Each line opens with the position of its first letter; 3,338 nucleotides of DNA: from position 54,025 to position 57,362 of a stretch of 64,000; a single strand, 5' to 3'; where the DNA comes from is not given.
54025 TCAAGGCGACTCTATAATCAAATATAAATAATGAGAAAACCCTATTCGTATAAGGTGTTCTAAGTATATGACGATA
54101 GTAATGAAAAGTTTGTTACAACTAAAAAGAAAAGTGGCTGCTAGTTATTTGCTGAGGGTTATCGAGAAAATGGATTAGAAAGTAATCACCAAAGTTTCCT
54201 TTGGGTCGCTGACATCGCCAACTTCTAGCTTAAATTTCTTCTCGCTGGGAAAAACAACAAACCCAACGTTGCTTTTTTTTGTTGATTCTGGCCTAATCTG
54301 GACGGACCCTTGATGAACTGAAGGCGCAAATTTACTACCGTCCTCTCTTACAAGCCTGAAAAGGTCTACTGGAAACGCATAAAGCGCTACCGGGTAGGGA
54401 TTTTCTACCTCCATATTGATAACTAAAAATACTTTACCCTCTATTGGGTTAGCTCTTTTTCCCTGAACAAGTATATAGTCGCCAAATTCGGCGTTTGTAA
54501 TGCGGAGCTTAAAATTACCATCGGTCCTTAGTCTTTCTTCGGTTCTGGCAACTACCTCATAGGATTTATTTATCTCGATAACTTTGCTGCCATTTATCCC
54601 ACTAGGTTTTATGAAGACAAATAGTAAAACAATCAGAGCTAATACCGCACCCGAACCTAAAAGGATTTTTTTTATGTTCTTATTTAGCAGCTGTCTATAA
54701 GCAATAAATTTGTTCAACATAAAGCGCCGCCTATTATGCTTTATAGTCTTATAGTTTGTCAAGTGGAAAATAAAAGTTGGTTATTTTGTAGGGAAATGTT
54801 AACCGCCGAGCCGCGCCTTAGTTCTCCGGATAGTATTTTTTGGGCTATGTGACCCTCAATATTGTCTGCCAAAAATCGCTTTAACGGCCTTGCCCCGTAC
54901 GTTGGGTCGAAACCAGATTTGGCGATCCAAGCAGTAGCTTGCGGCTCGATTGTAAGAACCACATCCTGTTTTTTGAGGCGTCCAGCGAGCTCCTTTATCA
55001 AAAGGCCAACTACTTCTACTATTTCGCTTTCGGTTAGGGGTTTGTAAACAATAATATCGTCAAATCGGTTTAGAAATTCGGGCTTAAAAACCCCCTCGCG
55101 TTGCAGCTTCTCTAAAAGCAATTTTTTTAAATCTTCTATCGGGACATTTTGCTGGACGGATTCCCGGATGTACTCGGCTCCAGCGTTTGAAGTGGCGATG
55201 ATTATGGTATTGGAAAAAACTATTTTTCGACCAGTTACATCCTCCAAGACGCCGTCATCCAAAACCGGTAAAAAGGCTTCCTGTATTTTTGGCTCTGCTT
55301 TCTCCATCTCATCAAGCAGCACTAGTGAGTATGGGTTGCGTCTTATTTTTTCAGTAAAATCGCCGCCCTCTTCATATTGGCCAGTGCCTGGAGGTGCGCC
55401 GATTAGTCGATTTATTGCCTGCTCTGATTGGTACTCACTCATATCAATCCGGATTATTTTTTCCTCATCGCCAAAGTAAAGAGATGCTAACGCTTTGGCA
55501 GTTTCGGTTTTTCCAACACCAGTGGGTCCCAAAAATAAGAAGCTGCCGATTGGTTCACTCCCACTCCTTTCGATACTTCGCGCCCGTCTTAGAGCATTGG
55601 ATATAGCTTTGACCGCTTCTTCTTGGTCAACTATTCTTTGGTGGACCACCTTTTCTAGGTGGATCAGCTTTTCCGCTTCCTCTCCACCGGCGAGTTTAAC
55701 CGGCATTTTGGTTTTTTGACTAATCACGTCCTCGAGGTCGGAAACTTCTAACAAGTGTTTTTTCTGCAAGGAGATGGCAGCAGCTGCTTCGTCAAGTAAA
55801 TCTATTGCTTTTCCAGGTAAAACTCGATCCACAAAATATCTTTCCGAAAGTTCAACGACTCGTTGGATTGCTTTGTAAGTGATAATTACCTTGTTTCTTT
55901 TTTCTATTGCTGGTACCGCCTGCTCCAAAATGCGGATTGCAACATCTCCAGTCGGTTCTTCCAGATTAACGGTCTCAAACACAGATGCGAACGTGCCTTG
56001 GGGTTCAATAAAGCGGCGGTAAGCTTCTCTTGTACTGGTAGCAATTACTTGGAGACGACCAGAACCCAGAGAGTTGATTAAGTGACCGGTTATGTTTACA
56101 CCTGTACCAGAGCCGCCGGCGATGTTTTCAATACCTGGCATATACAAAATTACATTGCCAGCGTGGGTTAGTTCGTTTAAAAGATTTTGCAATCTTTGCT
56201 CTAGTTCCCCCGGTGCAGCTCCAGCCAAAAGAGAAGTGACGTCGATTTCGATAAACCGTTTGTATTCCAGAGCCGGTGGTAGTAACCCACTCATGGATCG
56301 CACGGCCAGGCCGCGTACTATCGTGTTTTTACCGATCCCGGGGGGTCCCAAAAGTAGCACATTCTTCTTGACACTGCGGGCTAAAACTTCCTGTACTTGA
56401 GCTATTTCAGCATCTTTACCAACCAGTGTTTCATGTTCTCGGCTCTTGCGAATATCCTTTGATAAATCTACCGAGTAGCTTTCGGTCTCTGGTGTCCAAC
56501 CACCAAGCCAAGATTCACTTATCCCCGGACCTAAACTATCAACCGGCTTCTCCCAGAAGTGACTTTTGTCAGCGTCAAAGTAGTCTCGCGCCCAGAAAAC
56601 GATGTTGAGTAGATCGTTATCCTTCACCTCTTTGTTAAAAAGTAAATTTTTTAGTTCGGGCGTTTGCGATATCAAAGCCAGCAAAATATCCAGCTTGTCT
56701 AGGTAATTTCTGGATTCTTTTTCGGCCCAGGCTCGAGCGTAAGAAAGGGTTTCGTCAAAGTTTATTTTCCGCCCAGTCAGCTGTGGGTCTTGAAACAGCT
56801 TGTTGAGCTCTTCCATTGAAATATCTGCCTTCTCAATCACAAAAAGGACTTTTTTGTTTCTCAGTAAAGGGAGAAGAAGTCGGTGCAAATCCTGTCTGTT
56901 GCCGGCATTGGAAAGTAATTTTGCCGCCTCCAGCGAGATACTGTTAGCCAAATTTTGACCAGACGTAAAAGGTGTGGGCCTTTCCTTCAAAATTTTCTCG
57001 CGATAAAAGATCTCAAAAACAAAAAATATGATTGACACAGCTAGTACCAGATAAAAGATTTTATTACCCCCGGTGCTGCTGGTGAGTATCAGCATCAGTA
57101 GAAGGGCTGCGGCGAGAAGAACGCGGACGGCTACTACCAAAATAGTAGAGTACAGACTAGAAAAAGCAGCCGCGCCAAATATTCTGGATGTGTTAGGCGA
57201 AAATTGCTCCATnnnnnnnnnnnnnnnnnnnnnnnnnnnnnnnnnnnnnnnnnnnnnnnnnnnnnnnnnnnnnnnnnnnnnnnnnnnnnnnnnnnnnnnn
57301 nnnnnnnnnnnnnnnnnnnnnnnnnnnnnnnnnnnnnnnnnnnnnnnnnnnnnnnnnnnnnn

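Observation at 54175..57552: Operon with a membrane-anchored ClpB/ClpC-like AAA+ unfoldase whose first ATPase domain is degenerate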

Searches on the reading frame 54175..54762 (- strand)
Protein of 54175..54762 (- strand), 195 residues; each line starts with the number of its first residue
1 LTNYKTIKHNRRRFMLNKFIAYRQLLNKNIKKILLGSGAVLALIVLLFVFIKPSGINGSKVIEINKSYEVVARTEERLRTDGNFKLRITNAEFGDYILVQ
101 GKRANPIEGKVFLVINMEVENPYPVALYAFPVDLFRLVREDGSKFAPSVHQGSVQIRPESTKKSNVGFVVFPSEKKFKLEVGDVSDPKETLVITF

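Call 3: search_protein_families(library=pfam, proteins=[window:54175-54762:-], max_evalue=0.1)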
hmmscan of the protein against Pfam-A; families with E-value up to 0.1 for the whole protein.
window:54175-54762:- (195 aa): 1 family
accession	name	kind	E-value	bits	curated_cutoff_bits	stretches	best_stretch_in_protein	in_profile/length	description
PF11611.13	DUF4352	-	0.00049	20.8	25.9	1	100-183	23-115/122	Domain of unknown function (DUF4352)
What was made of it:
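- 54175..54762 (-): Gene for a membrane-anchored extracytoplasmic protein with a beta-rich domain that weakly resembles DUF4352. The start is probably ATG at 54720 (181 aa). It is the first gene of the adjacent surface-repeat module rather than part of the ATPase core. Pfam DUF4352 at E 5e-4, below the cutoff (call 3).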

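Call 4: search_protein_families(library=ncbifam, proteins=[window:54175-54762:-], max_evalue=0.1)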
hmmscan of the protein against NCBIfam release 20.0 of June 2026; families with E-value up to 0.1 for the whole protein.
window:54175-54762:- (195 aa): 0 families

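Call 79: search_protein_families(library=padloc, proteins=[window:54175-54762:-], max_evalue=0.01)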
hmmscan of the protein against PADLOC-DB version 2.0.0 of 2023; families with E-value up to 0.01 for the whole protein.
window:54175-54762:- (195 aa): 0 families
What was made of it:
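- On Known anti-phage defence ATPases (PADLOC): The two neighbouring proteins have no hits (call 79).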

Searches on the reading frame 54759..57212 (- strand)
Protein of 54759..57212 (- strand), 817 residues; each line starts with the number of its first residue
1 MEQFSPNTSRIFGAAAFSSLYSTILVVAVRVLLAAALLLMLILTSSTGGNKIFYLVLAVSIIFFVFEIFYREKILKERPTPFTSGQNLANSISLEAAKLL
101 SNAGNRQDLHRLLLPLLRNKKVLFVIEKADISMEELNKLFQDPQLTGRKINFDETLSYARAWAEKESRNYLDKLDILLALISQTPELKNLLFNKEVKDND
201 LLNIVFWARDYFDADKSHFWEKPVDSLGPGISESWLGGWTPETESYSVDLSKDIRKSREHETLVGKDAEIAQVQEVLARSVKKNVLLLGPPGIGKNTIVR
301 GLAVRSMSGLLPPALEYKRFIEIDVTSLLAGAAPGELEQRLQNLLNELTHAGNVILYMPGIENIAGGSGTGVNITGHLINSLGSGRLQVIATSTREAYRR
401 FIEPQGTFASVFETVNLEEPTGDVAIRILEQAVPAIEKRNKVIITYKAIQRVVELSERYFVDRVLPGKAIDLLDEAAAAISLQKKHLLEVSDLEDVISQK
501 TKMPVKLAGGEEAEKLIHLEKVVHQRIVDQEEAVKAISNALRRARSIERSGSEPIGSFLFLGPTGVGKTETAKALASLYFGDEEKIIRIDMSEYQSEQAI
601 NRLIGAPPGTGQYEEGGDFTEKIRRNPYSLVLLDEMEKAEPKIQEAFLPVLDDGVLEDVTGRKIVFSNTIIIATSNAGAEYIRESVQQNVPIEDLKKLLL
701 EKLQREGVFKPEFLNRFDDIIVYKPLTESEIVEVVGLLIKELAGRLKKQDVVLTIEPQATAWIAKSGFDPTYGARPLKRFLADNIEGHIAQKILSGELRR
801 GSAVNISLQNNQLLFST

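Call 3: search_protein_families(library=pfam, proteins=[window:54759-57212:-], max_evalue=0.1)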
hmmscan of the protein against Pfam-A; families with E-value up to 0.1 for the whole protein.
window:54759-57212:- (817 aa): 37 families (the best 25 are shown)
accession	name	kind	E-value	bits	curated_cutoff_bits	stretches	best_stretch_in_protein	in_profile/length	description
PF07724.20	AAA_2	-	7.1e-56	189.2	27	1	554-720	2-166/166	AAA domain (Cdc48 subfamily)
PF10431.15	ClpB_D2-small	-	3.5e-23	81.9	21.9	1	726-806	1-81/81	C-terminal, D2-small domain, of ClpB protein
PF17871.7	AAA_lid_9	-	2e-17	63.4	22.8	1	423-519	3-100/104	AAA lid domain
PF00004.35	AAA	-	3e-15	57.3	21.2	2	285-381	1-91/131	ATPase family associated with various cellular activities (AAA)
PF07728.20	AAA_5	-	4.8e-14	53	22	2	558-679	2-125/139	AAA domain (dynein-related subfamily)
PF00158.32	Sigma54_activat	-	3.6e-11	43.5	20.2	1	556-678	23-144/168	Sigma-54 interaction domain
PF13401.12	AAA_22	-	1.3e-08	35.6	27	1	558-645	8-102/130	AAA domain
PF13191.12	AAA_16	-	2.2e-08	35.2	32.6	1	263-303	2-45/167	AAA ATPase domain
PF20720.3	nSTAND3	-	4.7e-07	30.1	27.2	1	282-308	17-43/155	Novel STAND NTPase 3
PF01695.23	IstB_IS21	-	1.7e-05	24.9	24.1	1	281-307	91-117/238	IstB-like ATP binding protein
PF05673.19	DUF815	-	1.8e-05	24.5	23.8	0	261-308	28-79/249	Protein of unknown function (DUF815)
PF01078.27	Mg_chelatase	-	3.6e-05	23.7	20.3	1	277-327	17-61/207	Magnesium chelatase, subunit ChlI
PF12775.13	AAA_7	-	5.1e-05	23.3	25.8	1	557-604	35-82/181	P-loop containing dynein motor region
PF25199.1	nSTAND_NTPase5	-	0.00014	22.1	34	0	107-151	82-127/145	Novel STAND NTPase 5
PF05729.18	NACHT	-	0.00022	21.6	26.7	0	560-696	5-152/167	NACHT domain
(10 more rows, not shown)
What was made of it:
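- Checked: Pfam hits are AAA 285-381, AAA_lid_9 423-519, AAA_2 554-720 (E 7e-56) and ClpB_D2-small 726-806 (call 3).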

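Call 4: search_protein_families(library=ncbifam, proteins=[window:54759-57212:-], max_evalue=0.1)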
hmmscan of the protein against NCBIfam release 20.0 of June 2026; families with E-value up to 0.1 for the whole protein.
window:54759-57212:- (817 aa): 80 families (the best 25 are shown)
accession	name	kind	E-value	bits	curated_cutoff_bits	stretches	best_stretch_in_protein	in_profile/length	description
TIGR03346.1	chaperone_ClpB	equivalog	8.2e-162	540.5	1232.1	2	490-815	530-852/853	ATP-dependent chaperone ClpB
TIGR02639.1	ClpA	equivalog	2.1e-140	469.2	993.15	1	149-807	79-733/734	ATP-dependent Clp protease ATP-binding subunit ClpA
NF008118.0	PRK10865.1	equivalog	1.1e-135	453.7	1417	2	492-813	535-853/857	ATP-dependent chaperone ClpB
NF033606.1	heat_AAA_ClpK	exception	7.3e-134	447.7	1900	2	493-805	581-895/949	heat shock survival AAA family ATPase ClpK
NF033607.0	disagg_AAA_ClpG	exception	5.5e-131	438.2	1900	2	487-805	554-873/932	AAA family protein disaggregase ClpG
TIGR03345.1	VI_ClpV1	equivalog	6.2e-126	421.7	884.95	2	493-806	534-848/852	type VI secretion system ATPase TssH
NF008263.0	PRK11034.1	equivalog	3.5e-110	369.1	1350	1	149-812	81-739/758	ATP-dependent Clp protease ATP-binding subunit ClpA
NF003745.1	PRK05342.1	equivalog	1.1e-10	41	359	2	690-782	278-373/418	ATP-dependent Clp protease ATP-binding subunit ClpX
NF003229.0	PRK04195.1-5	equivalog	1.3e-08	34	280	2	526-637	18-113/413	replication factor C large subunit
TIGR01243.1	CDC48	subfamily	2.1e-07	29.6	802.65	2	436-577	88-234/733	CDC48 family AAA ATPase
NF051870.1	NAssimRespRegNtrX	equivalog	2.8e-07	29.8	600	2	512-719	120-314/452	nitrogen assimilation response regulator NtrX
TIGR00390.1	hslU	equivalog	4.3e-07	29.2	362.45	1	523-579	10-71/441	ATP-dependent protease ATPase subunit HslU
NF009067.0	PRK12402.1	equivalog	5.4e-07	28.9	317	2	552-592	33-75/340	replication factor C small subunit 2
TIGR02928.1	TIGR02928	subfamily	8.4e-07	28.2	181.3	1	517-576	8-61/366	orc1/cdc6 family replication initiation protein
NF003230.0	PRK04195.1-6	equivalog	1.4e-06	27.3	441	2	268-303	25-60/494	replication factor C large subunit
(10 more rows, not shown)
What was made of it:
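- On ClpB (TIGR03346 / disaggregase): 540.5 bits against a cutoff of 1232.1, matched in two stretches (call 4).
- On ClpA/ClpC (ClpP-activating unfoldases): 469.2 bits against a cutoff of 993.15 (call 4).
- On ClpV / TssH (T6SS): 421.7 bits against a cutoff of 884.95 (call 4).
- Closest known: ClpB / Hsp104 disaggregases. Same: D2 is strongly similar, and the best NCBIfam hit is TIGR03346 (call 4).
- The TssH model scores 422 against a cutoff of 885 (call 4).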

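Call 8: find_homologous_proteins(query=window:54759-57212:-, max_evalue=1e-10)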
Query window:54759-57212:- (817 aa): 306 proteins with E <= 1e-10 among 8000 candidates; the best 120 are listed.
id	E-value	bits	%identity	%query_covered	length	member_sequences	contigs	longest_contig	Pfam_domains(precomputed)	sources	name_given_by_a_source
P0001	0.0e+0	1775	100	100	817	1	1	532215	PF00158.33,PF07724.21,PF00004.36,PF13401.13,PF17871.8,PF05673.20,PF07728.21,PF10431.16,PF20720.4,PF13191.13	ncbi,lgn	ncbi:MAG: ATP-dependent Clp protease ATP-binding subunit [Candidatus Woykebacteria bacterium]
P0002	0.0e+0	1264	69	100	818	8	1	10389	PF13173.13,PF13245.13,PF00004.36,PF13401.13,PF17871.8,PF13238.13,PF14532.13,PF01637.25,PF07728.21,PF13191.13,PF00158.33,PF07724.21,PF12775.14,PF13521.13,PF01078.28,PF10431.16,PF25199.2,PF20720.4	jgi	-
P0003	0.0e+0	1252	68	100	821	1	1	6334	PF13245.13,PF00004.36,PF13401.13,PF17871.8,PF01637.25,PF07728.21,PF13191.13,PF01695.24,PF00158.33,PF07724.21,PF12775.14,PF05729.19,PF10431.16,PF20720.4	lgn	-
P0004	0.0e+0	1240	68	100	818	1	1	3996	PF13173.13,PF00004.36,PF13401.13,PF17871.8,PF05673.20,PF07728.21,PF13191.13,PF01695.24,PF00158.33,PF07724.21,PF12775.14,PF05729.19,PF10431.16,PF20720.4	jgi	jgi:ATP-dependent Clp protease ATP-binding subunit ClpC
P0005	0.0e+0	1239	68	100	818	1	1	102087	PF00004.36,PF13401.13,PF17871.8,PF05673.20,PF07728.21,PF13191.13,PF01695.24,PF00158.33,PF07724.21,PF12775.14,PF13521.13,PF10431.16,PF20720.4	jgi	jgi:ATP-dependent Clp protease ATP-binding subunit ClpC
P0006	0.0e+0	1233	67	100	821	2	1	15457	PF00004.36,PF13401.13,PF17871.8,PF07728.21,PF13191.13,PF06414.19,PF01695.24,PF00158.33,PF07724.21,PF05729.19,PF10431.16,PF20720.4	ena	-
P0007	0.0e+0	1221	67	100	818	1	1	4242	PF13173.13,PF13604.13,PF13245.13,PF00004.36,PF13401.13,PF17871.8,PF13238.13,PF07728.21,PF13191.13,PF01695.24,PF13479.13,PF00158.33,PF07724.21,PF12775.14,PF05729.19,PF10431.16,PF20720.4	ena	-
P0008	0.0e+0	1213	67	100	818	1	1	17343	PF13173.13,PF13604.13,PF00004.36,PF13401.13,PF17871.8,PF05496.19,PF07728.21,PF03215.22,PF13191.13,PF01695.24,PF00158.33,PF07724.21,PF12775.14,PF05729.19,PF10431.16,PF20720.4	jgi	jgi:ATP-dependent Clp protease ATP-binding subunit ClpC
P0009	0.0e+0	1208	66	100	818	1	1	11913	PF13173.13,PF13604.13,PF13245.13,PF00004.36,PF13401.13,PF17871.8,PF05673.20,PF07728.21,PF13191.13,PF01695.24,PF00158.33,PF07724.21,PF12775.14,PF01078.28,PF10431.16,PF20720.4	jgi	jgi:ATP-dependent Clp protease ATP-binding subunit ClpC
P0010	0.0e+0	1171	65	100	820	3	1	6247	PF20030.6,PF13555.13,PF00004.36,PF13401.13,PF17871.8,PF05673.20,PF07728.21,PF04851.22,PF13191.13,PF01695.24,PF00158.33,PF07724.21,PF00005.34,PF12775.14,PF13521.13,PF01078.28,PF10431.16,PF20720.4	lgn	-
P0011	0.0e+0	1169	65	100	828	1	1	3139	PF20030.6,PF00004.36,PF13401.13,PF17871.8,PF13238.13,PF07728.21,PF04851.22,PF13191.13,PF01695.24,PF00158.33,PF07724.21,PF12775.14,PF13521.13,PF10431.16,PF25199.2,PF20720.4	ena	-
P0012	0.0e+0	1165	65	100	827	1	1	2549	PF20030.6,PF13555.13,PF00004.36,PF13401.13,PF17871.8,PF13238.13,PF05673.20,PF07728.21,PF03215.22,PF13191.13,PF00158.33,PF07724.21,PF00005.34,PF12775.14,PF13521.13,PF01078.28,PF10431.16,PF25199.2,PF20720.4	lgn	-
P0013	0.0e+0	1146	62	100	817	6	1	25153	PF13173.13,PF00004.36,PF13401.13,PF17871.8,PF07728.21,PF13191.13,PF01695.24,PF13479.13,PF00158.33,PF07724.21,PF12775.14,PF13521.13,PF10431.16,PF20720.4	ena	-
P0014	0.0e+0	1141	63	100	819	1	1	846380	PF00158.33,PF07724.21,PF00004.36,PF13401.13,PF17871.8,PF07728.21,PF10431.16,PF20720.4,PF13191.13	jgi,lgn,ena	-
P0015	0.0e+0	1129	62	100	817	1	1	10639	PF13173.13,PF01695.24,PF00158.33,PF07724.21,PF00004.36,PF13401.13,PF17871.8,PF07728.21,PF10431.16,PF20720.4,PF13191.13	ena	-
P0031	3.3e-253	861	49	100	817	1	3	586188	PF01695.24,PF00158.33,PF07724.21,PF00004.36,PF13401.13,PF17871.8,PF05673.20,PF07728.21,PF10431.16,PF20720.4,PF13191.13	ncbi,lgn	ncbi:MAG: ATP-dependent Clp protease ATP-binding subunit [Candidatus Woykebacteria bacterium]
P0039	2.0e-237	809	48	99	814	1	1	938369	PF00158.33,PF07724.21,PF00004.36,PF13401.13,PF17871.8,PF07728.21,PF10431.16,PF20720.4,PF13191.13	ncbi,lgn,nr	ncbi:MAG: ATP-dependent Clp protease ATP-binding subunit [bacterium]|nr:ATP-dependent Clp protease A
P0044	2.7e-205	702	47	93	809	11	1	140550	PF20030.6,PF00004.36,PF13401.13,PF03193.23,PF17871.8,PF05673.20,PF07728.21,PF13191.13,PF00158.33,PF07724.21,PF01078.28,PF10431.16,PF13481.13,PF20720.4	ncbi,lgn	-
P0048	5.4e-169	582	40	96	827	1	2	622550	PF13173.13,PF00004.36,PF13401.13,PF17871.8,PF01637.25,PF07728.21,PF13191.13,PF00158.33,PF07724.21,PF12775.14,PF05729.19,PF10431.16,PF20720.4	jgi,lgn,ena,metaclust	metaclust:\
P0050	1.9e-145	504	41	82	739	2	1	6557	PF00158.33,PF07724.21,PF00004.36,PF13401.13,PF17871.8,PF07728.21,PF10431.16,PF13191.13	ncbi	-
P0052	2.5e-144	501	37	94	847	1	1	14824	PF20030.6,PF07724.21,PF00004.36,PF13401.13,PF17871.8,PF07728.21,PF10431.16,PF13191.13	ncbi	-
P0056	2.9e-135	471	41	76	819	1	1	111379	PF20030.6,PF07724.21,PF00004.36,PF13401.13,PF17871.8,PF07728.21,PF10431.16,PF20720.4,PF13191.13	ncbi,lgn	-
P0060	3.8e-131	457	35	86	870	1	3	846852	PF07724.21,PF00004.36,PF13401.13,PF17871.8,PF07728.21,PF10431.16,PF13191.13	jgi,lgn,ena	-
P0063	1.0e-128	449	37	78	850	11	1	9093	PF00158.33,PF07724.21,PF00004.36,PF17871.8,PF05673.20,PF07728.21,PF10431.16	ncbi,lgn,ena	-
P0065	1.1e-127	446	40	79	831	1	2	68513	PF00158.33,PF07724.21,PF05729.19,PF00004.36,PF13401.13,PF23569.2,PF17871.8,PF14532.13,PF07728.21,PF10431.16,PF13191.13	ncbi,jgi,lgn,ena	-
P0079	4.0e-121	424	35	82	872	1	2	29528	PF13173.13,PF20030.6,PF00004.36,PF13401.13,PF17871.8,PF05673.20,PF07728.21,PF13191.13,PF00158.33,PF07724.21,PF12775.14,PF10431.16,PF20720.4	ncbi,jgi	-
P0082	1.3e-119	419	38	80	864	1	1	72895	PF00158.33,PF07724.21,PF00004.36,PF17871.8,PF05673.20,PF07728.21,PF10431.16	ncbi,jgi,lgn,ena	-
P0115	1.2e-113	399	35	83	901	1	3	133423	PF02861.26,PF07724.21,PF00004.36,PF17871.8,PF07728.21,PF10431.16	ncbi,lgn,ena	-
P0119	1.8e-112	395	35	70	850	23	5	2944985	PF02861.26,PF00004.36,PF13401.13,PF23569.2,PF17871.8,PF01637.25,PF07728.21,PF13191.13,PF00158.33,PF07724.21,PF05729.19,PF13521.13,PF10431.16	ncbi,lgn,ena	-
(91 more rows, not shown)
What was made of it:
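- Public annotation calls it 'ATP-dependent Clp protease ATP-binding subunit' (call 8).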

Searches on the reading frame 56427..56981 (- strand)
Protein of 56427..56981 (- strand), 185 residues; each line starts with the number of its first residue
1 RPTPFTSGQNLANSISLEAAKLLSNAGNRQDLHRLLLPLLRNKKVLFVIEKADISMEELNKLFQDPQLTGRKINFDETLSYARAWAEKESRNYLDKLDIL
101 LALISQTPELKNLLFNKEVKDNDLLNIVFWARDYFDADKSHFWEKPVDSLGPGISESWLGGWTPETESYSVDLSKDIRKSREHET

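Call 24: search_protein_families(library=pfam, proteins=[window:56427-56981:-], max_evalue=1)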
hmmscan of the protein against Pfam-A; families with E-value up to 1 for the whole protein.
seq(185 aa): 2 families
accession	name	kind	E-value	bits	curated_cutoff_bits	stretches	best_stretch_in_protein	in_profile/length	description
PF25199.1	nSTAND_NTPase5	-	0.064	13.5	34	1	29-75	81-128/145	Novel STAND NTPase 5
PF22377.2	TarS_C2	-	0.12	12.9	27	1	96-128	36-69/78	TarS C-terminal domain 2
